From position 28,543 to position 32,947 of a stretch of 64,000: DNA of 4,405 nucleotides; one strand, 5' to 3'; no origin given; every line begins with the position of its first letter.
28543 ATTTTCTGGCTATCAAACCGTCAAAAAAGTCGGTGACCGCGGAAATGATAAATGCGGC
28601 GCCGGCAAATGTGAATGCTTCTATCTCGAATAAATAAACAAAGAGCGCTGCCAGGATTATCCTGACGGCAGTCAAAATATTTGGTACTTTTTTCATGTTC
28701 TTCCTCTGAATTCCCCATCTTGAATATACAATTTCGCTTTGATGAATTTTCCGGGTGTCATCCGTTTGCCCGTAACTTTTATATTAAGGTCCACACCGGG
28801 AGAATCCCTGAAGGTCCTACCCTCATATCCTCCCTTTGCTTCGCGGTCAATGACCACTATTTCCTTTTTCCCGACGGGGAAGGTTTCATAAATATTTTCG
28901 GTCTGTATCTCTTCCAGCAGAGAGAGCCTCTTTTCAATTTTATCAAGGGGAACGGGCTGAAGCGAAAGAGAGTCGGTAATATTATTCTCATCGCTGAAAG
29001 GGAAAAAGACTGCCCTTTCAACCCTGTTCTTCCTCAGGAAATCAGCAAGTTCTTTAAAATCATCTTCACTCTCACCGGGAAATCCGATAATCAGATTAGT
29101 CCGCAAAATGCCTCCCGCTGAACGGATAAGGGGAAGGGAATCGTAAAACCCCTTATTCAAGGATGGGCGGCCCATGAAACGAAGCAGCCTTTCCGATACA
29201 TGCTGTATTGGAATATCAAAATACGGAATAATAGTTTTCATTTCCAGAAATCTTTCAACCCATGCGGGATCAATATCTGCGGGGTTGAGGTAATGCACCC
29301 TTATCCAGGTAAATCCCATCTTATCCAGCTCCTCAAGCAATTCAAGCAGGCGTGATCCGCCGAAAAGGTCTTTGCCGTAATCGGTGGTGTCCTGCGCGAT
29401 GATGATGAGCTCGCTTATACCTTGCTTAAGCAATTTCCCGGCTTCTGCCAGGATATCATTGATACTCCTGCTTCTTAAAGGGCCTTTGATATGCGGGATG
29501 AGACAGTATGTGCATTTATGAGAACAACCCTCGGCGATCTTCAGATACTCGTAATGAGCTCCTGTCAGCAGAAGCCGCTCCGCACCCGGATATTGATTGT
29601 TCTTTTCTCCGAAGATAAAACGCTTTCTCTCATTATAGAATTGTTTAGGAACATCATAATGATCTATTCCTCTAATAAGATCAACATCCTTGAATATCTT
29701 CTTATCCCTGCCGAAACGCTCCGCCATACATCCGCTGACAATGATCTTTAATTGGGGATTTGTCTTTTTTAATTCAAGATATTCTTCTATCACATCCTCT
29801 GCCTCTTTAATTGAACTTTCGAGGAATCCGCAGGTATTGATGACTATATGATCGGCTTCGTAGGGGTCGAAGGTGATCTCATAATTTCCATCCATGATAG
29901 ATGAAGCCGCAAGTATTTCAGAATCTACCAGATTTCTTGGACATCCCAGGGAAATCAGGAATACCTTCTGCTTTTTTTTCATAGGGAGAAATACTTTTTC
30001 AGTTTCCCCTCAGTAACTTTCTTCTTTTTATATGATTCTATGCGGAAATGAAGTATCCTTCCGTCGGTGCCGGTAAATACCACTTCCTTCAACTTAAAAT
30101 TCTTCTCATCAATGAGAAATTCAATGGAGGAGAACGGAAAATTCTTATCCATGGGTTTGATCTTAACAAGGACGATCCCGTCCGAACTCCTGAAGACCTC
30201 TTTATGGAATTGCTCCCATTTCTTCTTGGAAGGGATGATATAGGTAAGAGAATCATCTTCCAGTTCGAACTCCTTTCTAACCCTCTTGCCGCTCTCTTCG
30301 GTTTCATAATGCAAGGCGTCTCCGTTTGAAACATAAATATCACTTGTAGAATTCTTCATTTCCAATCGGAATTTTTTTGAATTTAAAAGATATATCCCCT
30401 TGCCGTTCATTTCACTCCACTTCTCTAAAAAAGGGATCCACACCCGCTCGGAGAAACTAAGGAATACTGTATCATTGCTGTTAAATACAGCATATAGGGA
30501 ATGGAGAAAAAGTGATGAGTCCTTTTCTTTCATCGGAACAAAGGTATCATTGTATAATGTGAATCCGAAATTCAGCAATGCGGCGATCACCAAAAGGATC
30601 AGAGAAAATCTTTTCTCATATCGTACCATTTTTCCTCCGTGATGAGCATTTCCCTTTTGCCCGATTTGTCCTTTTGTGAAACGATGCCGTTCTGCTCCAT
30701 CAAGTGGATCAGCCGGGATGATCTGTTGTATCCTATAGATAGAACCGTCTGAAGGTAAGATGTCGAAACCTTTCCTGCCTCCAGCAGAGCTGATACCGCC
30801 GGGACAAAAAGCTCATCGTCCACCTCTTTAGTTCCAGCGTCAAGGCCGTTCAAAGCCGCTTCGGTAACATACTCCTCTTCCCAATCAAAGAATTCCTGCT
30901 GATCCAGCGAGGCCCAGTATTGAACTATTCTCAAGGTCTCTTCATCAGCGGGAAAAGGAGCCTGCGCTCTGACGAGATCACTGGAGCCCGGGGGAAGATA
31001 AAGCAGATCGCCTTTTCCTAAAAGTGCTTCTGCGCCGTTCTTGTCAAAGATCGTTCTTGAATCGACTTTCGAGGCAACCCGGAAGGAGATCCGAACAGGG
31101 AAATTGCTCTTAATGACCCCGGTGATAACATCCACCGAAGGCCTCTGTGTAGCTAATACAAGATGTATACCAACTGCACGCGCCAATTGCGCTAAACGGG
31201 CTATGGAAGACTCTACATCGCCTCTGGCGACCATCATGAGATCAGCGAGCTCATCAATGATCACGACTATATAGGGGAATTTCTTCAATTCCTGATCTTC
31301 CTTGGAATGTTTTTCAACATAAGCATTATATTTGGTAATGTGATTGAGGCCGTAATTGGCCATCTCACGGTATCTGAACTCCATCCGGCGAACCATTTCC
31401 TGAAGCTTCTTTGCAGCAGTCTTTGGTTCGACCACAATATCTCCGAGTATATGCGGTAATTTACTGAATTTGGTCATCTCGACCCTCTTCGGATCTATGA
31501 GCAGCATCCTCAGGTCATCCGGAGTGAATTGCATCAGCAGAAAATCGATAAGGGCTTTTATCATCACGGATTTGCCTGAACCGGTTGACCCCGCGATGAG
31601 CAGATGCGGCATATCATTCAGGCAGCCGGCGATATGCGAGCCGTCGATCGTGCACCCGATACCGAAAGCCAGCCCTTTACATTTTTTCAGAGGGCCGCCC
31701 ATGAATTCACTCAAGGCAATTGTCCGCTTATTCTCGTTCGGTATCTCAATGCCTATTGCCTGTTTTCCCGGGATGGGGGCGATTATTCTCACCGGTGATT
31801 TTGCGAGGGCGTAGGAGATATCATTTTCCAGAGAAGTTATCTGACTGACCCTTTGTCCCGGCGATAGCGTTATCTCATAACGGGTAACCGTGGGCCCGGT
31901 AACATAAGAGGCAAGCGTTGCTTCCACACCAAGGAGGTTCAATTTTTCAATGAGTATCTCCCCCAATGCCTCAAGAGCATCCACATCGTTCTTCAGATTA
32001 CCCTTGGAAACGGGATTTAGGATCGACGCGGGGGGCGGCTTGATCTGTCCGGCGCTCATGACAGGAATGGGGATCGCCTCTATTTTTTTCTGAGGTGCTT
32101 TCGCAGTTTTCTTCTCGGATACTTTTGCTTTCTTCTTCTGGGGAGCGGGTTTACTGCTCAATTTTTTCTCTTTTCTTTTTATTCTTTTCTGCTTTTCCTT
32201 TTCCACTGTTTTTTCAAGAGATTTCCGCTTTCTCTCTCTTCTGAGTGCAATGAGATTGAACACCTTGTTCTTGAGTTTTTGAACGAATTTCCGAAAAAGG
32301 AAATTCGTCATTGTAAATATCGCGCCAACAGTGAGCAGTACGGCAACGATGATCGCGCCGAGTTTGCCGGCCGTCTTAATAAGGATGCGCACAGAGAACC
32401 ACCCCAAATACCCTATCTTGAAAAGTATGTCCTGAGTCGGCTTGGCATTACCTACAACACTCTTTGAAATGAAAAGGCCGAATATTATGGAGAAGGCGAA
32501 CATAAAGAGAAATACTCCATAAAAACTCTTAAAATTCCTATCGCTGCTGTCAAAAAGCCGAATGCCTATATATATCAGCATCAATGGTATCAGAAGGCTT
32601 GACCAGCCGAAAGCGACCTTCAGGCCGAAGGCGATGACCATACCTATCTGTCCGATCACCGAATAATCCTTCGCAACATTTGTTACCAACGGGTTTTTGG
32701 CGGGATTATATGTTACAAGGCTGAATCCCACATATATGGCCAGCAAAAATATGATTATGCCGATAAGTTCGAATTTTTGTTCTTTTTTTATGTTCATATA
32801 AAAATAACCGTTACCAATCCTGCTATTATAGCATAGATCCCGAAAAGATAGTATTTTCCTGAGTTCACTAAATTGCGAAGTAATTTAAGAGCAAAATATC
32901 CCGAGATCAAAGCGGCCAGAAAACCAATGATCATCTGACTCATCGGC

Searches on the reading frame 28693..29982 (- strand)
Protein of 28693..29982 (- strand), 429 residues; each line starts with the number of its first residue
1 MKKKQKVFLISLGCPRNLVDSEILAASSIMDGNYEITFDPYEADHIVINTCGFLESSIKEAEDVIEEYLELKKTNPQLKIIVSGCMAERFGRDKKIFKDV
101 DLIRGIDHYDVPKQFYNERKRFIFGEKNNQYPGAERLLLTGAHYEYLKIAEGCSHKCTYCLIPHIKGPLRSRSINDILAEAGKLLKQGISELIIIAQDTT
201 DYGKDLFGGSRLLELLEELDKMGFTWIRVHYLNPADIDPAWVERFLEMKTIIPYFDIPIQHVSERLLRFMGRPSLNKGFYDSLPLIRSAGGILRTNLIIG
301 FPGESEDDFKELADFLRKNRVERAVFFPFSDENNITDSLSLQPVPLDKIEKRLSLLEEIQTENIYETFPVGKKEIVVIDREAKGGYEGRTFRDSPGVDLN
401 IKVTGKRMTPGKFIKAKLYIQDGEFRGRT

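Call 52: search_protein_families(library=pfam, proteins=[window:28693-29982:-], max_evalue=0.00001)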
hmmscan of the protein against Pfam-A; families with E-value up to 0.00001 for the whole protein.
window:28693-29982:- (429 aa): 3 families
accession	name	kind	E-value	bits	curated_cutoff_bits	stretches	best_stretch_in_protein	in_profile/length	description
PF04055.27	Radical_SAM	-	3.2e-23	83.1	29.5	1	149-316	3-166/166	Radical SAM superfamily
PF00919.26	UPF0004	-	1.9e-18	66.7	27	1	6-94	1-86/98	Uncharacterized protein family UPF0004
PF18693.7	TRAM_2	-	2.5e-08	34.4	27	1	370-417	1-49/63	TRAM domain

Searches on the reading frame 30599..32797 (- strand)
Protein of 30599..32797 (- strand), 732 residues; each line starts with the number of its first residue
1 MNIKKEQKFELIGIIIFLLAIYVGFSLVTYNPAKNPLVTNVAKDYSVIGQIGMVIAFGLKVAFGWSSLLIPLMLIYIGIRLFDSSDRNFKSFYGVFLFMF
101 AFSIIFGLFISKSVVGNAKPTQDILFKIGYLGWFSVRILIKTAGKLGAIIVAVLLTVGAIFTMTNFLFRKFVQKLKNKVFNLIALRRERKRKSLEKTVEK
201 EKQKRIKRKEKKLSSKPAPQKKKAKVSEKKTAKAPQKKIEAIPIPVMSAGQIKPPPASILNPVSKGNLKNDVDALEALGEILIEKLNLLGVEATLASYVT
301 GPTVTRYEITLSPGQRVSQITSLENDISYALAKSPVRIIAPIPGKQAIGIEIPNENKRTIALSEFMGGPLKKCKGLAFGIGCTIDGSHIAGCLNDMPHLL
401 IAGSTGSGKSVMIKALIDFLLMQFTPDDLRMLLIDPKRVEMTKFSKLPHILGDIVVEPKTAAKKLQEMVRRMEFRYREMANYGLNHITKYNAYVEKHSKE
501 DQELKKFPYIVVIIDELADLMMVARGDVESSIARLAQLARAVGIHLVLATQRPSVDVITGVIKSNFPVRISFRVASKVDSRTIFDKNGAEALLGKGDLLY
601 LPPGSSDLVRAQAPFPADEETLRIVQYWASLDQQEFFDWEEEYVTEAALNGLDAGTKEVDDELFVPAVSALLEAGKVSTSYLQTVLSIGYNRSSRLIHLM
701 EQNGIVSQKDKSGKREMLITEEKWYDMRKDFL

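Call 52: search_protein_families(library=pfam, proteins=[window:30599-32797:-], max_evalue=0.00001)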
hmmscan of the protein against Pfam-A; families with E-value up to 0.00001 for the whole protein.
window:30599-32797:- (732 aa): 5 families
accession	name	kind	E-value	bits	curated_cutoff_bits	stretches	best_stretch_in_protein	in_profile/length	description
PF01580.24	FtsK_SpoIIIE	-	6.5e-50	170.1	24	1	386-555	28-221/221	FtsK/SpoIIIE family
PF17854.6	FtsK_alpha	-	2.6e-24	85.8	22.9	1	255-354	2-101/101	FtsK alpha domain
PF09397.16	FtsK_gamma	-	8.7e-20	70.6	30.6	1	660-720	3-63/63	Ftsk gamma domain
PF13491.11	FtsK_4TM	-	5.6e-15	55.9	23.1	1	9-175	5-170/171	4TM region of DNA translocase FtsK/SpoIIIE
PF12846.13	AAA_10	-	6.1e-07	29.2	27.5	0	389-446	14-66/362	AAA-like domain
